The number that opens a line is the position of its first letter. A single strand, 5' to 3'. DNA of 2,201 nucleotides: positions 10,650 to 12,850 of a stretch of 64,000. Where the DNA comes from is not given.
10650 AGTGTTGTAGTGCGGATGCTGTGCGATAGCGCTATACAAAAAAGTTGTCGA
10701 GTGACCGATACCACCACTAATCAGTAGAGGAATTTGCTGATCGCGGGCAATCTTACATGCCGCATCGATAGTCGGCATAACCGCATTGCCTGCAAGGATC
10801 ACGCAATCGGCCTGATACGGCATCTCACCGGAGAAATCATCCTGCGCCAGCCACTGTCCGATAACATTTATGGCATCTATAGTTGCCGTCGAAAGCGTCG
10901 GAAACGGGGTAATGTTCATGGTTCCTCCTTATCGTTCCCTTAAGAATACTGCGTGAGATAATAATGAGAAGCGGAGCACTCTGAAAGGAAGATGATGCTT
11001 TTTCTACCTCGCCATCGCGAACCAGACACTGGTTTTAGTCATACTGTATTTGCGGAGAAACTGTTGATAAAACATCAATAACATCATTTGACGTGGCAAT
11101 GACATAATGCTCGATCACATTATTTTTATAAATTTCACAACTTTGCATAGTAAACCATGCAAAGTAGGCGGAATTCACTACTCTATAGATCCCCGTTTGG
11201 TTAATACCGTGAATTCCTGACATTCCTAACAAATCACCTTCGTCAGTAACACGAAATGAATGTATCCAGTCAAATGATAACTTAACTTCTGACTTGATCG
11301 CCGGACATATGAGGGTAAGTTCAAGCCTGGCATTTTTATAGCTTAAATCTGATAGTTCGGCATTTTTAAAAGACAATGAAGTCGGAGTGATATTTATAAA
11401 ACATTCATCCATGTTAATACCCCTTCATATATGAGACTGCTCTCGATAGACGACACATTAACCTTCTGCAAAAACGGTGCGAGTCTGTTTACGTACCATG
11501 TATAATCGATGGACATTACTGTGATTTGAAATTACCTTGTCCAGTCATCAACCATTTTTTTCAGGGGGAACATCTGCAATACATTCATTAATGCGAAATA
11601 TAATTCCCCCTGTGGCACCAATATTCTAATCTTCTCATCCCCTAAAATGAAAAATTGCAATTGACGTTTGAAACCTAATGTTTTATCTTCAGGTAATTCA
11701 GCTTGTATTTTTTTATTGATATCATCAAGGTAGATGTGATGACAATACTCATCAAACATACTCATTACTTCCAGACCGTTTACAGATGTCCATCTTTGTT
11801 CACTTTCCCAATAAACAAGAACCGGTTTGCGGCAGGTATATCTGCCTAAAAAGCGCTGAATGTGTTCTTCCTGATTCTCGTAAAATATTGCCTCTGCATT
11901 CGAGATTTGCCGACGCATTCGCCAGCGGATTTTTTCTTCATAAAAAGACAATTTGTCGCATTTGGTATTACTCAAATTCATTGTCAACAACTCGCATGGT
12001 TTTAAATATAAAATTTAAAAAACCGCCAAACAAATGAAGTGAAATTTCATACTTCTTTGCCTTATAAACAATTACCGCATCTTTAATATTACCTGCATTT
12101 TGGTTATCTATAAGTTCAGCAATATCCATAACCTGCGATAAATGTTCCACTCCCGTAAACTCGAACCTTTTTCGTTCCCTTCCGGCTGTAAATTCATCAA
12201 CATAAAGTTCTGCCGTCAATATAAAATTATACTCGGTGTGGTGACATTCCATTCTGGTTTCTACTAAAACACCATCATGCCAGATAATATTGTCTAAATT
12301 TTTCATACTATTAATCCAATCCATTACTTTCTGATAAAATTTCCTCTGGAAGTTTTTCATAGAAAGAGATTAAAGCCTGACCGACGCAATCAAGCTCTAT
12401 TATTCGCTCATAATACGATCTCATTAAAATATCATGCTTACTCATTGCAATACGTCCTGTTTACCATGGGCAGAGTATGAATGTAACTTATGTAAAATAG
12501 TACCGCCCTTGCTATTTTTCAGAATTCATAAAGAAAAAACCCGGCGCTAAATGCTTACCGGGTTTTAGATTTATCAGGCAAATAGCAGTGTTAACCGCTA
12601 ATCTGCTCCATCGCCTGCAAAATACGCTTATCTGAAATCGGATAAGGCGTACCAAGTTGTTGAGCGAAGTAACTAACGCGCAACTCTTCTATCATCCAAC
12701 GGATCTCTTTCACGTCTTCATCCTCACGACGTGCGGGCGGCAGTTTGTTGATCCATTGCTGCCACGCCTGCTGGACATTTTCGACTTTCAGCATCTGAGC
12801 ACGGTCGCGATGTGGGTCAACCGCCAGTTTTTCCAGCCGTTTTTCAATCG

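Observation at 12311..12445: Possible 44-codon leader ORF ahead of islet ORF-C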

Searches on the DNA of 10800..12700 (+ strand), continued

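Call 48: search_rna_families(source=window, start=10800, end=12700, threshold=evalue, max_evalue=1)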
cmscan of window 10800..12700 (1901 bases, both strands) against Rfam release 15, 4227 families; matches with E-value up to 1: 1.
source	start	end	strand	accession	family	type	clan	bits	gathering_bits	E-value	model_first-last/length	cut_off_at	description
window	12534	12611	-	RF00512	Leu_leader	Cis-reg; leader;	-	19.5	50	0.55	1-148/148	no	Leucine operon leader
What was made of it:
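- Closest known: Regulatory leader peptides of attenuators. Different: There are no runs of regulatory codons, no alternative terminator/antiterminator structure, and no Rfam hit in the ORF (the only weak hit, Leu_leader at E = 0.55, lies over the hrpA 3' end; call 48).
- Tried and rejected: A scan of the islet gave only an insignificant Leu_leader hit over the hrpA 3' end (call 48).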

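Call 52: search_dna_similar(query=window:12296-12460:-, collection=ecoli_genomes, mode=distant, max_rows=60, rows=spread)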
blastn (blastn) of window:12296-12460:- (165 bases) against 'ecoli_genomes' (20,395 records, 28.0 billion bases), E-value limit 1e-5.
Records with a match: 586; places in all: 586; records where one place covers at least 80% of the query: 251.
Genomes with a match: 586 of 5426; with a place that covers at least 80% of the query: 251. Places per genome that has any: lowest 1, median 1, highest 1. On chromosomes: 585 places; on plasmids: 1.
Best place of each record, by identity: >=99% 247; 95-99% 4; 80-90% 335.
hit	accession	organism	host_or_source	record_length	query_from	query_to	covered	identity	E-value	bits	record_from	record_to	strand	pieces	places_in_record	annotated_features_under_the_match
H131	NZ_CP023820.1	Escherichia coli strain 7/2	Homo sapiens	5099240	1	165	100%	100.0%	4e-78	298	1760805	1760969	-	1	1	hypothetical protein (x2)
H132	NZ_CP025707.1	Escherichia coli strain YDC107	Homo sapiens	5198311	1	165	100%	100.0%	4e-78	298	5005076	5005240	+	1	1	hypothetical protein (x2)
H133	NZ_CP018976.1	Escherichia coli strain Ecol_545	Homo sapiens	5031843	1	165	100%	100.0%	4e-78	298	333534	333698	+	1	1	hypothetical protein (x2)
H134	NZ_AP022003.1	Escherichia coli strain WP3-W18-ESBL-08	-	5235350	1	165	100%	100.0%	4e-78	298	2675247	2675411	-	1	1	hypothetical protein (x2)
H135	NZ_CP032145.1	Escherichia coli strain 15.TR.026_OXA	Larus michahellis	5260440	1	165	100%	100.0%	4e-78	298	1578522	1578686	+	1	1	hypothetical protein (x2)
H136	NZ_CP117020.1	Escherichia coli strain MLI106K3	Homo sapiens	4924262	1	165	100%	100.0%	4e-78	298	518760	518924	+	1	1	hypothetical protein (x2)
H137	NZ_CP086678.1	Escherichia coli strain EFF60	anaerobic effluent of swine manure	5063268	1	165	100%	100.0%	4e-78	298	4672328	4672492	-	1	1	hypothetical protein (x2)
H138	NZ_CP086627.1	Escherichia coli strain RIVM_C036569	Homo sapiens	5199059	1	165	100%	100.0%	4e-78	298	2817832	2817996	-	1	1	hypothetical protein (x2)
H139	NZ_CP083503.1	Escherichia coli strain elppa5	Homo sapiens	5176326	1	165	100%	100.0%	4e-78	298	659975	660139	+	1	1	hypothetical protein (x2)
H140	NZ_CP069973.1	Escherichia coli strain FDAARGOS_1280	Homo sapiens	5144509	1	165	100%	100.0%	4e-78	298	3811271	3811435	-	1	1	hypothetical protein (x2)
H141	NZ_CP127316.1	Escherichia coli strain Ch1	Gallus gallus domesticus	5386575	1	165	100%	100.0%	4e-78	298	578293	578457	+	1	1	hypothetical protein (x2)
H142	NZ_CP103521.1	Escherichia coli strain 2779 - blood draw same patient as ...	Homo sapiens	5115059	1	165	100%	100.0%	4e-78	298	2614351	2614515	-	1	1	hypothetical protein (x2)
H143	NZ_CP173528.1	Escherichia coli strain 98210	Homo sapiens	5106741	1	165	100%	100.0%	4e-78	298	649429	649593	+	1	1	hypothetical protein (x2)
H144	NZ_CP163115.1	Escherichia coli strain W46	Homo sapiens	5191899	1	165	100%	100.0%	4e-78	298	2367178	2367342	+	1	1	hypothetical protein (x2)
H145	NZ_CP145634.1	Escherichia coli strain S1-JOR-02-A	Homo sapiens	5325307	1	165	100%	100.0%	4e-78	298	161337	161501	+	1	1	hypothetical protein (x2)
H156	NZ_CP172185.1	Escherichia coli strain GF60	chicken meat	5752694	1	163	99%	98.8%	3e-74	286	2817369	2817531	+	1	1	hypothetical protein (x2)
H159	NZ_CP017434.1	Escherichia coli O157:H7 strain 1130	Cattle Hide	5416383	1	124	75%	87.9%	3e-35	157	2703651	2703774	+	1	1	hypothetical protein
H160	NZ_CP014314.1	Escherichia coli O157:H7 strain JEONG-1266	Bos taurus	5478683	1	124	75%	87.9%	3e-35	157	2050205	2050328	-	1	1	hypothetical protein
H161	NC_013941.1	Escherichia coli O55:H7 str. CB9615 strain CB9615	Homo sapiens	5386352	1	124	75%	87.9%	3e-35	157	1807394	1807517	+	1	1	hypothetical protein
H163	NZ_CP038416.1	Escherichia coli O157:H7 strain 3-5-1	cattle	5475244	1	124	75%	87.9%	3e-35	157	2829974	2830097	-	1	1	hypothetical protein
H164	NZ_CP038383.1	Escherichia coli O55:H7 strain DEC5E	Homo sapiens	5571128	1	124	75%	87.9%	3e-35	157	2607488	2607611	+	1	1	hypothetical protein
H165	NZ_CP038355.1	Escherichia coli O157:H7 str. F8092B strain F8092B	Homo sapiens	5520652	1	124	75%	87.9%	3e-35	157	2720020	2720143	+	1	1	hypothetical protein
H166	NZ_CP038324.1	Escherichia coli O157:H7 strain NE 1169-1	cattle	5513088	1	124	75%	87.9%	3e-35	157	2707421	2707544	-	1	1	hypothetical protein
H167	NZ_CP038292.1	Escherichia coli O157:H7 strain TB21-1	cattle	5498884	1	124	75%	87.9%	3e-35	157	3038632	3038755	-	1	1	hypothetical protein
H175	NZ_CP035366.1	Escherichia coli O157:H7 strain C1-057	Rectal fecal grab samples from a ...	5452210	1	124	75%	87.9%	3e-35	157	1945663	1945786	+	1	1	hypothetical protein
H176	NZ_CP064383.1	Escherichia coli O157:H7 strain PartA-EcoliO157H7-RM8376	missing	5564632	1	124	75%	87.9%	3e-35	157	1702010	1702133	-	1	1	hypothetical protein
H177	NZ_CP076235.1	Escherichia coli O157:H7 strain 9.1_Anguil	Rectal swab of live bovine cattle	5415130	1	124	75%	87.9%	3e-35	157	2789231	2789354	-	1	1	hypothetical protein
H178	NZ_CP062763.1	Escherichia coli O157:H7 strain Z885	Bovine Faeces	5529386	1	124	75%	87.9%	3e-35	157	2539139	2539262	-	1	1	hypothetical protein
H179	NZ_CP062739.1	Escherichia coli O157:H7 strain Z1723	Bovine Faeces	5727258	1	124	75%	87.9%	3e-35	157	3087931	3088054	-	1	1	hypothetical protein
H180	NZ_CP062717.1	Escherichia coli O157:H7 strain Z1825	Bovine Faeces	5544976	1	124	75%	87.9%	3e-35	157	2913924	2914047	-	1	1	hypothetical protein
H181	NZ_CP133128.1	Escherichia coli O157:H7 strain PNUSAE146743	missing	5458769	1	124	75%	87.9%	3e-35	157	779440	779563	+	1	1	hypothetical protein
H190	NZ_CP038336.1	Escherichia coli O157:H7 strain LSU61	Deer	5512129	1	124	75%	87.1%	4e-34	152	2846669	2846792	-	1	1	hypothetical protein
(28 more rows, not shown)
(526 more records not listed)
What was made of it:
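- The deletion allele is nearly clonal, so there has been little time for decay and openness is uninformative (call 52).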

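Call 53: get_annotated_region(hit=H156, flank=1800)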
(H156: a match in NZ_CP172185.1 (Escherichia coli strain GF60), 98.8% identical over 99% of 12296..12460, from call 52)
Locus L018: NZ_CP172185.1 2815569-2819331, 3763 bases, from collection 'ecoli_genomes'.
description: Escherichia coli strain GF60 chromosome, complete genome
organism: Escherichia coli strain GF60 (NCBI taxid 562)
replicon: chromosome; assembly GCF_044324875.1
host: -; source: chicken meat; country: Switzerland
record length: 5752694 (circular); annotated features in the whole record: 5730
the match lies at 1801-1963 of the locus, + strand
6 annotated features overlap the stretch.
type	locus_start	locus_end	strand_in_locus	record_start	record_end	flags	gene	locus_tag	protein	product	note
CDS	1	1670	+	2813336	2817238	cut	hrpA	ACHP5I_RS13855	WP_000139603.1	ATP-dependent RNA helicase HrpA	-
CDS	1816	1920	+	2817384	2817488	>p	-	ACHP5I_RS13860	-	hypothetical protein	incomplete; partial in the middle of a contig; missing C-terminus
CDS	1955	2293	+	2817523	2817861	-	-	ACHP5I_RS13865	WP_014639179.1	hypothetical protein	-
CDS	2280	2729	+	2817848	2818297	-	-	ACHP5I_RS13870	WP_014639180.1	hypothetical protein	-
CDS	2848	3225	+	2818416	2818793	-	-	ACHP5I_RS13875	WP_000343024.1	hypothetical protein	-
CDS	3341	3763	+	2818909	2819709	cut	ydcF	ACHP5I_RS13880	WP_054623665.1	DUF218 domain-containing protein YdcF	-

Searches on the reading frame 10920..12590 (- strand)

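Call 25: search_protein_families(library=padloc, proteins=[L005:1002-1496:-, L005:706-1005:-], max_evalue=1)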
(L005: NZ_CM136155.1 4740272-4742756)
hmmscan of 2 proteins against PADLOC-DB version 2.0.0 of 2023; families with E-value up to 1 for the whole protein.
L005:1002-1496:- (164 aa): 0 families

L005:706-1005:- (99 aa): 0 families

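Call 27: search_protein_families(library=pfam, proteins=[L005:1002-1496:-, L005:706-1005:-], max_evalue=5)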
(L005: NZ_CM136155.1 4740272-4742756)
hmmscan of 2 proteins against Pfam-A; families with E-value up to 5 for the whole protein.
L005:1002-1496:- (164 aa): 3 families
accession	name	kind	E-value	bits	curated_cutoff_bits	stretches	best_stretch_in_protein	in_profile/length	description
PF14568.11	SUKH_6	-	2.3e-06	28.6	27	1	32-122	3-102/119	SMI1-KNR4 cell-wall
PF09346.15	SMI1_KNR4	-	1.4e-05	26.1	25.4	1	28-129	2-107/125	SMI1 / KNR4 family (SUKH-1)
PF14567.11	SUKH_5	-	3.1e-05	24.2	27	1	27-129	21-126/142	SMI1-KNR4 cell-wall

L005:706-1005:- (99 aa): 0 families

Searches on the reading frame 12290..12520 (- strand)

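Call 25: search_protein_families(library=padloc, proteins=[L003:3076-3501:+, L003:3506-3844:+, L003:3831-4262:+, L003:4387-4764:+], max_evalue=1)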
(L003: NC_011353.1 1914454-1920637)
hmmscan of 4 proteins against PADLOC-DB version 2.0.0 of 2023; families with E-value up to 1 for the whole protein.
L003:3076-3501:+ (141 aa): 0 families

L003:3506-3844:+ (112 aa): 0 families

L003:3831-4262:+ (143 aa): 1 family
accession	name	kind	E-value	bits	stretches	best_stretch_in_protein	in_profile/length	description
PDLC00909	JAB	-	0.023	12.4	1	105-126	133-154/168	JAB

L003:4387-4764:+ (125 aa): 0 families

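Call 26: search_protein_families(library=phrogs, proteins=[L003:3076-3501:+, L003:3506-3844:+, L003:3831-4262:+, L003:4387-4764:+], max_evalue=1)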
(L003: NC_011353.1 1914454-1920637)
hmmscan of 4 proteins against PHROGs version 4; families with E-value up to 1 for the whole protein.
L003:3076-3501:+ (141 aa): 1 family
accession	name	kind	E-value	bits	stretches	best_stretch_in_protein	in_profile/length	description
phrog_6399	-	moron, auxiliary metabolic gene and host takeover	0.066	14.2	1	74-135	90-150/183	SieB superinfection exclusion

L003:3506-3844:+ (112 aa): 0 families

L003:3831-4262:+ (143 aa): 0 families

L003:4387-4764:+ (125 aa): 3 families
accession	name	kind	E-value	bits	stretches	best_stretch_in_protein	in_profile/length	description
phrog_15075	-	unknown function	0.00037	21.5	1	4-122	8-124/135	-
phrog_12768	-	unknown function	0.0038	18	1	78-109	20-50/51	-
phrog_25532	-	unknown function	0.29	12.4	1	78-118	5-46/58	-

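Call 27: search_protein_families(library=pfam, proteins=[L003:3076-3501:+, L003:3506-3844:+, L003:3831-4262:+, L003:4387-4764:+], max_evalue=5)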
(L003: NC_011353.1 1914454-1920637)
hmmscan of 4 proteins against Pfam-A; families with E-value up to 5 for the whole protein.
L003:3076-3501:+ (141 aa): 1 family
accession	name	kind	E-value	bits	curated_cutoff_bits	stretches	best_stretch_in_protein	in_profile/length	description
PF13873.12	Myb_DNA-bind_5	-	0.14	12.6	21.7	1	89-109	5-25/78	Myb/SANT-like DNA-binding domain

L003:3506-3844:+ (112 aa): 0 families

L003:3831-4262:+ (143 aa): 0 families

L003:4387-4764:+ (125 aa): 1 family
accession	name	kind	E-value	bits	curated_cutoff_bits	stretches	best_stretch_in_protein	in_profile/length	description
PF05309.16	TraE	-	0.16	11.9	24.8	1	83-121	48-87/182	TraE protein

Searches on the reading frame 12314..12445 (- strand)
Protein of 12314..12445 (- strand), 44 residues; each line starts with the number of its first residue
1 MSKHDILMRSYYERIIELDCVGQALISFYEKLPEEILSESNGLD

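Call 7: search_protein_families(library=pfam, proteins=[window:12314-12445:-], max_evalue=1)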
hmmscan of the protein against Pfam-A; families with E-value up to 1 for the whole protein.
seq(44 aa): 0 families

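Call 8: search_protein_families(library=ncbifam, proteins=[window:12314-12445:-], max_evalue=1)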
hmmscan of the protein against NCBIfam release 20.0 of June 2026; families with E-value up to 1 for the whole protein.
seq(44 aa): 0 families

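Call 19: list_cluster_members(proteins=[window:12314-12445:-, window:11971-12306:-, window:11971-12360:-])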
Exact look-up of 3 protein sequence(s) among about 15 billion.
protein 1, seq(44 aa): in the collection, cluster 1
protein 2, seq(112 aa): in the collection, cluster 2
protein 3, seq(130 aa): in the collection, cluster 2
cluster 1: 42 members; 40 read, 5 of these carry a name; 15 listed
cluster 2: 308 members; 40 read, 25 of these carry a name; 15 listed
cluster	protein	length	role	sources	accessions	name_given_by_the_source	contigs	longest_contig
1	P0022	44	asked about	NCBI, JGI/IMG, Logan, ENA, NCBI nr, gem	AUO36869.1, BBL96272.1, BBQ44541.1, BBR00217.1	hypothetical protein HmCmsJML284_00377 [Escherichia coli] | hypothetical protein | hypothetical protein YDC107_4752 [Escherichia coli]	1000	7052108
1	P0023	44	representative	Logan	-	-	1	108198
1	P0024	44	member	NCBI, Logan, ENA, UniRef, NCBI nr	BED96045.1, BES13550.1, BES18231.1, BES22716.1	hypothetical protein Ef18B233LT_20610 [Escherichia fergusonii] | Uncharacterized protein n=1 Tax=Escherichia coli TaxID=562 RepID=A0A2Y0YQ53_ECOLX | Uncharacterised protein [Escherichia coli]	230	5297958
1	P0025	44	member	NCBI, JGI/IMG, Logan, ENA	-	hypothetical protein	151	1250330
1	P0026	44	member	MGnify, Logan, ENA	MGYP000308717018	FL=1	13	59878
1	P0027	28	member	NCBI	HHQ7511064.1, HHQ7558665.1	TPA: hypothetical protein ACSU0T_004372, partial [Escherichia coli]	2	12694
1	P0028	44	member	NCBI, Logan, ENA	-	-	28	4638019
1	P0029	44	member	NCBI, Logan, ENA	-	-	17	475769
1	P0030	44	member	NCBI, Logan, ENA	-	-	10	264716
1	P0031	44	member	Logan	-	-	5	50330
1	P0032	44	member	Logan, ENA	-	-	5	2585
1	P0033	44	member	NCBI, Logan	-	-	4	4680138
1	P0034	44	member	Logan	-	-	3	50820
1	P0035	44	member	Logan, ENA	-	-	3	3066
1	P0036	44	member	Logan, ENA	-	-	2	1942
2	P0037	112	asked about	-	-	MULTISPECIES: hypothetical protein [Enterobacteriaceae] | Uncharacterized protein n=16 Tax=Enterobacteriaceae TaxID=543 RepID=A0A0D8W8Q1_ECOLX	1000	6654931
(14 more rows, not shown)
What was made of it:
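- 12311..12445 (-): 44-codon ORF: internally deleted remnant of islet gene 1, an orphan Rhs-immunity-family gene. The exact peptide occurs on more than 1000 contigs (call 19).
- The exact peptide is predicted on more than 1000 contigs, and variants are named in both E. coli and E. fergusonii (call 19).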

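Call 69: predict_structure(alignment_id=A3)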
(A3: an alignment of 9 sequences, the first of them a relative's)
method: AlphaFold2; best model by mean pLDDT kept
length: 112 residues; sequences in the alignment: 9
mean_pLDDT: 45.5   pTM: 0.43
mean pLDDT of the five models: 45.5, 42.0, 38.6, 37.1, 34.0
residues with pLDDT >= 90: 0; 70-90: 0; 50-70: 44; < 50: 68
segments of 3 or more residues with pLDDT < 50: 1-26, 33-42, 59-63, 72-89, 91-95, 109-112
pLDDT, mean of each block of 10 residues (from residue 1): 28 38 49 44 55 52 50 47 40 49 51 28
secondary structure, 60 per line:
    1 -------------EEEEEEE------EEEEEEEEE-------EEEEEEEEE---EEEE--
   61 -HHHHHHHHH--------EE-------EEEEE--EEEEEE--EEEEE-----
elements in order: E14-20 E27-35 E43-51 E55-58 H62-70 E88-92 E95-100 E103-107
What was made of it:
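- Tried and rejected: The AlphaFold model was too poor (pLDDT 45.5) for a fold search (call 69).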
